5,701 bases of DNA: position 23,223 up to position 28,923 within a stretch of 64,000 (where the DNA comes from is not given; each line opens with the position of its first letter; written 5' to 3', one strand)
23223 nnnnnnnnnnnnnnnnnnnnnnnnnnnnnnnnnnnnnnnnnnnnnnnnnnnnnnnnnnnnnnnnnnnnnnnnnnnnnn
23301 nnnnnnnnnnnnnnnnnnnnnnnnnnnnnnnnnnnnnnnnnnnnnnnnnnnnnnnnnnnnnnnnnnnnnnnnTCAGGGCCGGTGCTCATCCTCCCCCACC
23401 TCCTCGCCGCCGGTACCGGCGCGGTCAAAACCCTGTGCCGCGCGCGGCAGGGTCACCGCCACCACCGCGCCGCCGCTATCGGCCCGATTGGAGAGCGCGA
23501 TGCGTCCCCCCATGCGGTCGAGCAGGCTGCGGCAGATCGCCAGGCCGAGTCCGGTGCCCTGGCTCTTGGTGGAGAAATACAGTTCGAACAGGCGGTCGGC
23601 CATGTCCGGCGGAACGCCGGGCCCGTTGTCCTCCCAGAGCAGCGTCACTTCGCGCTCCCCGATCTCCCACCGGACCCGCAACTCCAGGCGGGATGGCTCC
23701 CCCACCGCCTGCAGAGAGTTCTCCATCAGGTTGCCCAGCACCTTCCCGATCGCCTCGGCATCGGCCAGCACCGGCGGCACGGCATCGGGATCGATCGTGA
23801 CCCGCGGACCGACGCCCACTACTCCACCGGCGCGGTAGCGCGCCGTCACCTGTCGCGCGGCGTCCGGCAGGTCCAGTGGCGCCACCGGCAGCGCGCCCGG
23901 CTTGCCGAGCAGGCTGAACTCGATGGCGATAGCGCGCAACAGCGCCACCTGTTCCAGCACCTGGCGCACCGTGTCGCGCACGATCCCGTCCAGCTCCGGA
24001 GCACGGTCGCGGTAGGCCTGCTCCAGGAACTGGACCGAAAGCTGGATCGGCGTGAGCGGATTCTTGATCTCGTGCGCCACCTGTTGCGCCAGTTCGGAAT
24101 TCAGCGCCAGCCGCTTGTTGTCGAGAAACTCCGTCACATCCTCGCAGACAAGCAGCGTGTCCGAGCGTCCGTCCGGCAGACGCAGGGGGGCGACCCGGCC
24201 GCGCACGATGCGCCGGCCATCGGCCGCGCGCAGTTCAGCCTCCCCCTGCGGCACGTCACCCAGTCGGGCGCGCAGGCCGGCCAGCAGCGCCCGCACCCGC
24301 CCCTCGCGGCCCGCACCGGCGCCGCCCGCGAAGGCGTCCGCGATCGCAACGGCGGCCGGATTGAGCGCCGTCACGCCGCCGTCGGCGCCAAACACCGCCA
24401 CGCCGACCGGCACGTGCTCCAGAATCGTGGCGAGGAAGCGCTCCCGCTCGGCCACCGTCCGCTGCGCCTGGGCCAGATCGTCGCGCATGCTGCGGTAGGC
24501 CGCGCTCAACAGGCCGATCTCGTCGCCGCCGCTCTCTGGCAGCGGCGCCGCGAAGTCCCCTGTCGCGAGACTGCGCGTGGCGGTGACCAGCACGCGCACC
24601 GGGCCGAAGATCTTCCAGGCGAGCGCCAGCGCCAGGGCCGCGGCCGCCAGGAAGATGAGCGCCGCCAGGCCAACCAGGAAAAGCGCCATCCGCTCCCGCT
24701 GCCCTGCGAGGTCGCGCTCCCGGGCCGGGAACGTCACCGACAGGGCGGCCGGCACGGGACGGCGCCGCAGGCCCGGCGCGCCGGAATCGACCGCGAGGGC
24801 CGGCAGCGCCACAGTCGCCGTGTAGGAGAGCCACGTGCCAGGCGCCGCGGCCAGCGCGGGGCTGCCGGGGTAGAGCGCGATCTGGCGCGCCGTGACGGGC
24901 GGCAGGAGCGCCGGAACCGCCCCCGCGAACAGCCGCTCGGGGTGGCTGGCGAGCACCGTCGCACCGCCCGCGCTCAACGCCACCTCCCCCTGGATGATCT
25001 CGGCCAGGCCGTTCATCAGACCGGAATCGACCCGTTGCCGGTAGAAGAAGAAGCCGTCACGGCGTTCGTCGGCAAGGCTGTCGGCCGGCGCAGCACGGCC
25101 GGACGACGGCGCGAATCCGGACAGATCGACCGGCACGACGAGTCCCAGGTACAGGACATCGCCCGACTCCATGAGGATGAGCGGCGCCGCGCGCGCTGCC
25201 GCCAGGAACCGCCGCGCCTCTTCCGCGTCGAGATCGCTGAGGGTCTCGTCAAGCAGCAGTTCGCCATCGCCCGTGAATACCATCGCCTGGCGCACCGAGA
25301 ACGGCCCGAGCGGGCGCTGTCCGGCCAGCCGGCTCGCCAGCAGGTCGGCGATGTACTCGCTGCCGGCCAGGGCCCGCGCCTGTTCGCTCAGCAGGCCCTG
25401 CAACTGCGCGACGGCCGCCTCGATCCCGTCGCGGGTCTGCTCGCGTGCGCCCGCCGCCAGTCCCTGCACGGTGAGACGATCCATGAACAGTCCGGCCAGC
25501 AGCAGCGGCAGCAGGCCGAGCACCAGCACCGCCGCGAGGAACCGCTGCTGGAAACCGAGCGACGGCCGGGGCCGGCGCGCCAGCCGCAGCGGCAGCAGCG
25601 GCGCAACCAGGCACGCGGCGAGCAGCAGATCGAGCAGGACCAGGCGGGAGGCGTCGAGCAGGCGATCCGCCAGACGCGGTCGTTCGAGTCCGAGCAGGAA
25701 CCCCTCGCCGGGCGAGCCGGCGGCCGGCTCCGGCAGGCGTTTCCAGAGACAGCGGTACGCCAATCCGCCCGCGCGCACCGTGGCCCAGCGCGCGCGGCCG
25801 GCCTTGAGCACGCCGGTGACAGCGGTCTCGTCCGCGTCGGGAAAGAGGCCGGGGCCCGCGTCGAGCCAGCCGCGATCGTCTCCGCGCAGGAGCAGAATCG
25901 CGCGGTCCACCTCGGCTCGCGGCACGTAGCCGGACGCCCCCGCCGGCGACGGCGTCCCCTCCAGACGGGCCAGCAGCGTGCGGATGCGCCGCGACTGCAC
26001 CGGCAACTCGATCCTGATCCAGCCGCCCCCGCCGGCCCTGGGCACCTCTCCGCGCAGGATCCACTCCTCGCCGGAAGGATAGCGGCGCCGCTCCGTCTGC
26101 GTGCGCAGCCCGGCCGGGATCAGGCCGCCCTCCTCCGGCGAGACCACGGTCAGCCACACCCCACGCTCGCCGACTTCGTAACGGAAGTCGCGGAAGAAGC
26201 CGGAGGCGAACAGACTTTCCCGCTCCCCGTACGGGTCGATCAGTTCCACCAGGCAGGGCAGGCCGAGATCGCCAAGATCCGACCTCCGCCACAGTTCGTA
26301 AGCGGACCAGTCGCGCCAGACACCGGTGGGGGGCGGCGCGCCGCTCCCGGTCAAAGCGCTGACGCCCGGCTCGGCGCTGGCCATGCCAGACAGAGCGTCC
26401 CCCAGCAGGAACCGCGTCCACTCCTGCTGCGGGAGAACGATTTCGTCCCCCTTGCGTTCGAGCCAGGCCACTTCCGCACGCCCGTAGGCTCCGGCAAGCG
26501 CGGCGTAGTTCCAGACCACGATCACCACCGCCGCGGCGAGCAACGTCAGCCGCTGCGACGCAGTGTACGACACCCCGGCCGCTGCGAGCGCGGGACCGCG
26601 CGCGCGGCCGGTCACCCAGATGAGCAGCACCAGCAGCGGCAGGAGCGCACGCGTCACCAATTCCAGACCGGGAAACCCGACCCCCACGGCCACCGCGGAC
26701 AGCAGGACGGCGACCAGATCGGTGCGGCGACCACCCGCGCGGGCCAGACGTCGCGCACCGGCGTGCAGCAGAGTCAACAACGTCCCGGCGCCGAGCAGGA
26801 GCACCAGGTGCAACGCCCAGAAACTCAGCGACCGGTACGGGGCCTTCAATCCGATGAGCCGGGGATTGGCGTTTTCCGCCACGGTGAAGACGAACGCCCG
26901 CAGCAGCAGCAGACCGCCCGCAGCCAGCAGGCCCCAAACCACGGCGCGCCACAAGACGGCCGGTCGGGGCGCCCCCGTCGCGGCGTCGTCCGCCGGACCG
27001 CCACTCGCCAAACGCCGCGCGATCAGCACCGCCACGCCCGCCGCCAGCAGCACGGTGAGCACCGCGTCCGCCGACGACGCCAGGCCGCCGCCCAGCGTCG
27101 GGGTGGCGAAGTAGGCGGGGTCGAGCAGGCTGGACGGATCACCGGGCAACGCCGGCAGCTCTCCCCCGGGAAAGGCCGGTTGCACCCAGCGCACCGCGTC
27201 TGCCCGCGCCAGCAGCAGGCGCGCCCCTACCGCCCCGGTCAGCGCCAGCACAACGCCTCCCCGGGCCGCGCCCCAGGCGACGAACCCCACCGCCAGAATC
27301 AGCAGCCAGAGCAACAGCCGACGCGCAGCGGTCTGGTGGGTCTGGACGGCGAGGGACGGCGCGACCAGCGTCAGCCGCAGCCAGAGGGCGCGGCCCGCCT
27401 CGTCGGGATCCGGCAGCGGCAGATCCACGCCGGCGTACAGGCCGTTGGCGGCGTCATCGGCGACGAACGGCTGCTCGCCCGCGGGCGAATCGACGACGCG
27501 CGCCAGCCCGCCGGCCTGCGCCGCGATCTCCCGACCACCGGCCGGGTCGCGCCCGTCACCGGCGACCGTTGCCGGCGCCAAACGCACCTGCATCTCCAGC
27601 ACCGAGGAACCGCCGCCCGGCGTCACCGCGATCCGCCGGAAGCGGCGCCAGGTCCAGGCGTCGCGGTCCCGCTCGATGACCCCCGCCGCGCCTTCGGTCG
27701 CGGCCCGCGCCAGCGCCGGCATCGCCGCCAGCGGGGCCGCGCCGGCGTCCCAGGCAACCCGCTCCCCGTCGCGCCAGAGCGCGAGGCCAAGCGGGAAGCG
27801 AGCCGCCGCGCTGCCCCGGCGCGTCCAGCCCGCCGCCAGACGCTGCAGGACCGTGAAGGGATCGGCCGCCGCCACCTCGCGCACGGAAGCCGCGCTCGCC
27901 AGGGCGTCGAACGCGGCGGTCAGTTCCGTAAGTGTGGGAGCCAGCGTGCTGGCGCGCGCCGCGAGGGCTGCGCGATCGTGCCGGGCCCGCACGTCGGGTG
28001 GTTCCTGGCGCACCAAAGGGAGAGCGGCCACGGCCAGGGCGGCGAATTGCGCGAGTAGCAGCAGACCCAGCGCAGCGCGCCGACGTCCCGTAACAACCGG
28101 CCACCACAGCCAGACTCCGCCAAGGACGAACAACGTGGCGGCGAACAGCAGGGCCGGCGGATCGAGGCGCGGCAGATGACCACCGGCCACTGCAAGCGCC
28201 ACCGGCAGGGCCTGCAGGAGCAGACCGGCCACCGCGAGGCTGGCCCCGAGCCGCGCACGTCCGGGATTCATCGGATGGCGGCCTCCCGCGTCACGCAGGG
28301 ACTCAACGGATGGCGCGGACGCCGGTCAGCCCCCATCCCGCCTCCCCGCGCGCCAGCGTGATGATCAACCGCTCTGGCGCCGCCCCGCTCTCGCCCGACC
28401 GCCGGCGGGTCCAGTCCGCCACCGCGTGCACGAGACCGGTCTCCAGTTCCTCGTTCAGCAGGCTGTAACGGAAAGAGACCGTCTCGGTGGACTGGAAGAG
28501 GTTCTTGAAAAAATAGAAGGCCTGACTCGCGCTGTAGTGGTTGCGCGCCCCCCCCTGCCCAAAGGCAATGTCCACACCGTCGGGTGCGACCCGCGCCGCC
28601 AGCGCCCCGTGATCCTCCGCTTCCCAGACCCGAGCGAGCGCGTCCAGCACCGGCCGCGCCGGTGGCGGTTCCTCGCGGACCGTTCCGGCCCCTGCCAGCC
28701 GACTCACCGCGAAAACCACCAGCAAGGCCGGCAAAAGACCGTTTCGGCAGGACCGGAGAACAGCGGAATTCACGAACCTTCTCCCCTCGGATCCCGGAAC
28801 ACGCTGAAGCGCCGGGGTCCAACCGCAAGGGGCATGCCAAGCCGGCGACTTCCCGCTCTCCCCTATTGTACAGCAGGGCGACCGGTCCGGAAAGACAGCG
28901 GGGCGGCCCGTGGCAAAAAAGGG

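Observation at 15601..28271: Envelope gene cluster resembling the MoxR/vWA Bat (aerotolerance-type) system, but lacking the ATPase and vWA core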

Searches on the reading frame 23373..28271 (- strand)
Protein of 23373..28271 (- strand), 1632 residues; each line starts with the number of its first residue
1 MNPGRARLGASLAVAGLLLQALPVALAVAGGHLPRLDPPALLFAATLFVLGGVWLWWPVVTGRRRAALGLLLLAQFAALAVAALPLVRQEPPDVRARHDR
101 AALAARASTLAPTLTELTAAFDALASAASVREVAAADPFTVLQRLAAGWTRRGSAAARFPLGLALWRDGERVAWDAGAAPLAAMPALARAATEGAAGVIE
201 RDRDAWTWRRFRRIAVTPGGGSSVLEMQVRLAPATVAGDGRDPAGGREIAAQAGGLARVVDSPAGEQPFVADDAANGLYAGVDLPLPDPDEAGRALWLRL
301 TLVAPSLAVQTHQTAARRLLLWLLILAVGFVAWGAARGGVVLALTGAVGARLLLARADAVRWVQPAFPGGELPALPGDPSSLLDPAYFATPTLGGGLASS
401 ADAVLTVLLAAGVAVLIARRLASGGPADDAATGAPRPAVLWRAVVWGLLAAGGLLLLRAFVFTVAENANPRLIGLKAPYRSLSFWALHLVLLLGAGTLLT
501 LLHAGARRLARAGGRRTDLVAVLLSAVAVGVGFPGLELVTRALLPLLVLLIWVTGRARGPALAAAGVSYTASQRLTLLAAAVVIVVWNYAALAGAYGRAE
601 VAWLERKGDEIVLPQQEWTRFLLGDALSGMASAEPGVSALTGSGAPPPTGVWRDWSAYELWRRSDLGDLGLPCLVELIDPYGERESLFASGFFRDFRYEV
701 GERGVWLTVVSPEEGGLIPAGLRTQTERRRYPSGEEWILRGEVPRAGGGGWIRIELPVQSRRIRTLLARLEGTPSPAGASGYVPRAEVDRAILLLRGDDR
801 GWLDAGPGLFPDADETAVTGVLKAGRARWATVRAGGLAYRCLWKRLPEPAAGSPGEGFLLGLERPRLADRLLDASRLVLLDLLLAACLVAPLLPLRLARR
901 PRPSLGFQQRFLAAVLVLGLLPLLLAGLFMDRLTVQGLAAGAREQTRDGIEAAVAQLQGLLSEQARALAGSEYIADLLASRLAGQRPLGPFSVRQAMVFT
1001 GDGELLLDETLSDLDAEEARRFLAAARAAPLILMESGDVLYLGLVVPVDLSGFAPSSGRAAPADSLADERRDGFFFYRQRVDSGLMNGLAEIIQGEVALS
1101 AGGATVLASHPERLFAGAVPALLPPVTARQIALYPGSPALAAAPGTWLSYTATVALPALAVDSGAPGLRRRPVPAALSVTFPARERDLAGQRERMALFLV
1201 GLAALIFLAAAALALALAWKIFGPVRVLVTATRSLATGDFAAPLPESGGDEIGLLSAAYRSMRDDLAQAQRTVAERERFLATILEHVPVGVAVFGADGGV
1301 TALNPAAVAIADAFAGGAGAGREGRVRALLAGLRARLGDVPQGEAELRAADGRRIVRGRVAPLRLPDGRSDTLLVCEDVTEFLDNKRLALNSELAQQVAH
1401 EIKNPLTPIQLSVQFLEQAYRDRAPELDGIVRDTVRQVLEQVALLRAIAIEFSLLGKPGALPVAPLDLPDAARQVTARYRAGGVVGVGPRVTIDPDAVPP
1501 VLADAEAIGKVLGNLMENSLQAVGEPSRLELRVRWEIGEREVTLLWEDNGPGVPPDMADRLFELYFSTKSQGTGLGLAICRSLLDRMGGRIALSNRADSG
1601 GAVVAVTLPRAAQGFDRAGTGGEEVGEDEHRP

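Call 4: search_protein_families(library=pfam, proteins=[window:23373-28271:-], max_evalue=0.01)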
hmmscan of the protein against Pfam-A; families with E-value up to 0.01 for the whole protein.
window:23373-28271:- (1632 aa): 5 families
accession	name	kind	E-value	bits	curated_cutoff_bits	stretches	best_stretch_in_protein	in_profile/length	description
PF02518.31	HATPase_c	-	3.3e-21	76.3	26.4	1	1504-1610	2-109/111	Histidine kinase-, DNA gyrase B-, and HSP90-like ATPase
PF00672.30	HAMP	-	3.4e-12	46.9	25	1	1217-1267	2-52/53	HAMP domain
PF00512.31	HisKA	-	2.2e-06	28.1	26.9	1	1391-1443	2-48/66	His Kinase A (phospho-acceptor) domain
PF08448.16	PAS_4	-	0.00011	22.8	23.1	1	1284-1382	1-108/110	PAS fold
PF13188.13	PAS_8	-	0.0044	17.3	21.8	0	1279-1310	2-33/65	PAS domain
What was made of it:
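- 23373..28271 (-): 1632-aa polytopic sensor histidine kinase. It has about 13 TM segments and three loops of about 250 aa (85-317, 594-870, 930-1196), followed by HAMP-PAS-HisKA-HATPase_c. Pfam HAMP 3.4e-12, PAS_4 1.1e-4, HisKA 2.2e-6, HATPase_c 3.3e-21 (call 4).
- Checked: Kinase 23373-28271: HAMP, PAS_4, HisKA and HATPase_c at aa 1217-1610 (call 4).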

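Call 5: search_protein_families(library=ncbifam, proteins=[window:23373-28271:-], max_evalue=0.01)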
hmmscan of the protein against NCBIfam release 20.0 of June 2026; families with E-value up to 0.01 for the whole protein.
window:23373-28271:- (1632 aa): 76 families (the best 25 are shown)
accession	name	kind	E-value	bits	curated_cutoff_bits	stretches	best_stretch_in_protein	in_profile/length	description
NF008468.0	PRK11360.1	equivalog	9.5e-41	139.8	646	1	1384-1613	389-611/616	two-component system sensor histidine kinase AtoS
NF047496.1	HK_LIC11548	equivalog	1.8e-27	96.4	750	1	1380-1609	349-588/589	LIC_11548 family sensor histidine kinase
NF007688.0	PRK10364.1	equivalog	3.2e-26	92.1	479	1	1386-1613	235-454/460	two-component system sensor histidine kinase ZraS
NF033092.0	HK_WalK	equivalog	5.4e-25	88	725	1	1197-1609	178-593/594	cell wall metabolism sensor histidine kinase WalK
NF052574.1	HisKinEspCMyxo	equivalog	1.3e-23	83.1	1200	1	1383-1613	409-640/785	serine histidine kinase EspC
NF008312.0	PRK11100.1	equivalog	5.9e-23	81.4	356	2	1393-1611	258-475/477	two-component system sensor histidine kinase CreC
NF053867.1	SprKinKinDBac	equivalog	1.9e-22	79.4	775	1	1386-1611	281-498/500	sporulation kinase KinD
NF046044.1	PnpS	equivalog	2.4e-22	79.5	400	2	1501-1609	279-390/390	two-component system histidine kinase PnpS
NF007837.0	PRK10549.1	equivalog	3.3e-22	78.8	603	2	1500-1611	345-459/466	envelope stress sensor histidine kinase BaeS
NF012163.2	BaeS_SmeS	equivalog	3.3e-21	75.8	500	2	1395-1609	244-457/457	sensor histidine kinase efflux regulator BaeS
NF033792.0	ActS_PrrB_HisK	equivalog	9.6e-20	70.8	350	1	1387-1612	198-421/423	ActS/PrrB/RegB family redox-sensitive histidine kinase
NF041777.1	sens_FixL_Rhizob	equivalog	2.7e-18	65.9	850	1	1487-1612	359-483/485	sensor protein FixL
NF058527.1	HistKinChvGCaul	equivalog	8.7e-18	64.3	740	1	1348-1607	260-530/535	two-component sensor histidine kinase ChvG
NF052573.1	HisKinEspAMyxo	equivalog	3.2e-17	61.8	1400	1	1342-1609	326-610/755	serine histidine kinase EspA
NF047794.1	HisKinPtgB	equivalog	4.5e-17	61.6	1000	1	1493-1604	541-650/656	two-component system sensor histidine kinase PgtB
NF007004.0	PRK09467.1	equivalog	9.8e-15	54.3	415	1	1501-1610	328-436/440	two-component system sensor histidine kinase EnvZ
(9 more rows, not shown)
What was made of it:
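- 23373..28271 (-): Best NCBIfam match is AtoS-like (call 5).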

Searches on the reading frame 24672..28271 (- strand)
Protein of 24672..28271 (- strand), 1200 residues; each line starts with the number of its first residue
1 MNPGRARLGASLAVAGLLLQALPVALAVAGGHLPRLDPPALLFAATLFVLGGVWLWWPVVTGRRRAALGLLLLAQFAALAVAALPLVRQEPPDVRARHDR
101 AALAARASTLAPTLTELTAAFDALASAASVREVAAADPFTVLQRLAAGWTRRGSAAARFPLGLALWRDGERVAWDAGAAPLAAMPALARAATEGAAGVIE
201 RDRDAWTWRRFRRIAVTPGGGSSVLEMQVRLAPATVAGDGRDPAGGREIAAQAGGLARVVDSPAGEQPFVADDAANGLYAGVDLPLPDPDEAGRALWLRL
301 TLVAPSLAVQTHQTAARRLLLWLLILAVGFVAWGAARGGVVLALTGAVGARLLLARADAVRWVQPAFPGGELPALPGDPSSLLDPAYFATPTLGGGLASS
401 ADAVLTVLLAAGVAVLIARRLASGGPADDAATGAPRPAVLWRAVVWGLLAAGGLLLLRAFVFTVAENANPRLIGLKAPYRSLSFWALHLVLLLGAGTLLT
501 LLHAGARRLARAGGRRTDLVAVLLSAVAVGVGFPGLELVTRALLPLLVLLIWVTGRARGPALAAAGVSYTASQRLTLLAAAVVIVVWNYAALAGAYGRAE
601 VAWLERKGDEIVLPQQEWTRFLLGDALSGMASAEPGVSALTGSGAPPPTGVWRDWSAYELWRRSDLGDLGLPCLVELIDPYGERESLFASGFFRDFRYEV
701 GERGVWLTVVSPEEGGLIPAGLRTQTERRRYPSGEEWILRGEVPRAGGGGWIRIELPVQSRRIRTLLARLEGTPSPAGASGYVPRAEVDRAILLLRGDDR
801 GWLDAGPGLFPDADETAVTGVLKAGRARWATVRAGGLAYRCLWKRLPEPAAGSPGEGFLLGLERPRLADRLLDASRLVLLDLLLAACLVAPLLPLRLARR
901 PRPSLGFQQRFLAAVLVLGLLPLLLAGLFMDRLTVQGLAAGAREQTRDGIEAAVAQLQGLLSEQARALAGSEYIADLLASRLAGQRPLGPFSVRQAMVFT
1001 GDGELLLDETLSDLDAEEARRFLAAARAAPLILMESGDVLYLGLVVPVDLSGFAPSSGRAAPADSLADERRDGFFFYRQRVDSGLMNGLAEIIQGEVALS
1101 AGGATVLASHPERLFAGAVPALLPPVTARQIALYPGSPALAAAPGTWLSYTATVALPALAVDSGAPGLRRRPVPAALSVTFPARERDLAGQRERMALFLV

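Call 76: search_solved_structures(query=window:24672-28271:-, max_evalue=1)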
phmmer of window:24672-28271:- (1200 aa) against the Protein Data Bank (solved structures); distinct sequences matched with E-value up to 1: 0.

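Call 80: search_protein_families(library=pfam, proteins=[window:24672-28271:-], max_evalue=10)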
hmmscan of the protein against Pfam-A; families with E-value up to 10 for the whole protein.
window:24672-28271:- (1200 aa): 0 families
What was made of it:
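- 23373..28271 (-): The N-terminal 1200 aa match no Pfam family or PDB sequence (calls 76, 80).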

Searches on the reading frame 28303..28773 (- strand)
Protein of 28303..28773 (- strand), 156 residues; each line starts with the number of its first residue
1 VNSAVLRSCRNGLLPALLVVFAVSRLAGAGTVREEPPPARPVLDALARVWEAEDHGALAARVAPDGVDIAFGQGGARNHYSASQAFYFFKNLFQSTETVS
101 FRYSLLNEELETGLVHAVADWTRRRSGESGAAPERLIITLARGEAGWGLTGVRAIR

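Call 36: search_protein_families(library=pfam, proteins=[window:28303-28768:-], max_evalue=0.001)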
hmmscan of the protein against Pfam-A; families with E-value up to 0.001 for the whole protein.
window:28303-28768:- (155 aa): 0 families

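Call 64: search_solved_structures(query=window:28303-28773:-, max_evalue=10)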
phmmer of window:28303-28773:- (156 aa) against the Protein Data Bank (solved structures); distinct sequences matched with E-value up to 10: 1.
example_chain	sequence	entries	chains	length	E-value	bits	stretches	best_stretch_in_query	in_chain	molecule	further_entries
9uwz_A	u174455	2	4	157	0.17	15.2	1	43-113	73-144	CesT family type III secretion system chaperone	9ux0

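Call 80: search_protein_families(library=pfam, proteins=[window:28303-28773:-], max_evalue=10)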
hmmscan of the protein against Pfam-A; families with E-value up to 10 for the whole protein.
window:28303-28773:- (156 aa): 2 families
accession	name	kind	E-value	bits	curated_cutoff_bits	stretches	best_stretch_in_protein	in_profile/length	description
PF12680.13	SnoaL_2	-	0.13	13.4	27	1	45-133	3-87/102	SnoaL-like domain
PF16022.11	DUF4783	-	0.17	12.4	24.1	1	65-106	22-61/102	Domain of unknown function (DUF4783)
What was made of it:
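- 28303..28773 (-): Small (about 156 aa) predicted secreted protein upstream of the kinase, with a signal-peptide-like N-terminus (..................). Possibly NTF2/SnoaL-like. The only Pfam hints are non-significant: SnoaL_2 E 0.13 and DUF4783 E 0.17 (call 80).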
